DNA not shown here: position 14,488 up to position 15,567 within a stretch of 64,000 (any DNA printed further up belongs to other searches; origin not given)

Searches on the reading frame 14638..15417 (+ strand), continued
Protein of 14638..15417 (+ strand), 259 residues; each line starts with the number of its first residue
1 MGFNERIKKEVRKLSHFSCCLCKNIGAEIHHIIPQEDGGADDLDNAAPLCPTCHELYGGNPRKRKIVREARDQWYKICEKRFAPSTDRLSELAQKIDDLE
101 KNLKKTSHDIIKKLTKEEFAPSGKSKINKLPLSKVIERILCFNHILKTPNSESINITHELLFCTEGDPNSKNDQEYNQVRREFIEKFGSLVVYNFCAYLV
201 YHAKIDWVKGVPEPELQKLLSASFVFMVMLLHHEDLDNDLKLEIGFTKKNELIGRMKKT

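Call 104: search_protein_families(library=ncbifam, proteins=[L119:8846-10201:-, L119:10434-11363:+, L119:11465-11965:+, L119:12123-12929:+], max_evalue=0.001)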
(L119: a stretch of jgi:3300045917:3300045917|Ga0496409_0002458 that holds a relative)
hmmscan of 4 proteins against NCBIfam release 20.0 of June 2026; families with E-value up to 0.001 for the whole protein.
L119:8846-10201:- (451 aa): 12 families
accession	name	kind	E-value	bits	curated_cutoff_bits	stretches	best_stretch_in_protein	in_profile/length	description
TIGR02249.1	integrase_gron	subfamily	2.5e-115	385.2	265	1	108-425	2-314/315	integron integrase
NF011946.0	PRK15417.1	equivalog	6.3e-83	278.7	435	1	107-426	16-330/337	integron integrase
NF040815.2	recomb_XerA_Arch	equivalog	5.1e-49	167.2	220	2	114-291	6-175/263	site-specific tyrosine recombinase/integron integrase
TIGR02224.1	recomb_XerC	equivalog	1.4e-39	136.3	335.15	2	348-411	214-277/295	tyrosine recombinase XerC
TIGR02225.1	recomb_XerD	equivalog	1.7e-39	135.9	329.6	2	347-413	210-276/290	site-specific tyrosine recombinase XerD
NF001399.0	PRK00283.1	subfamily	2.8e-38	131.9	279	1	120-413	22-285/300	tyrosine recombinase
NF002331.0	PRK01287.1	subfamily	4e-26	91.8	371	2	348-412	248-313/365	site-specific tyrosine recombinase XerC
NF003462.0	PRK05084.1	equivalog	8.6e-17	60.9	267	2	369-412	302-345/360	tyrosine recombinase XerS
NF007371.0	PRK09871.1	subfamily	4e-10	39.6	222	1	351-410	111-173/198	tyrosine-type DNA invertase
NF007370.0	PRK09870.1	subfamily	6.1e-09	35.8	221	1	359-411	127-179/200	tyrosine-type DNA invertase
NF002685.0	PRK02436.1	equivalog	4.4e-06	26.7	178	1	112-290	6-173/245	site-specific tyrosine recombinase XerD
NF040693.1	recomb_GmtY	equivalog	5.8e-06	25.8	340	0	368-410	387-431/441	gamma-mobile-trio recombinase GmtY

L119:10434-11363:+ (309 aa): 1 family
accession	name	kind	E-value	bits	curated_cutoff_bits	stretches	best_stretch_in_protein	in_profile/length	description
TIGR02487.1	NrdD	equivalog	0.00047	18.8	326.35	1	215-266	502-547/581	anaerobic ribonucleoside-triphosphate reductase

L119:11465-11965:+ (166 aa): 0 families

L119:12123-12929:+ (268 aa): 0 families
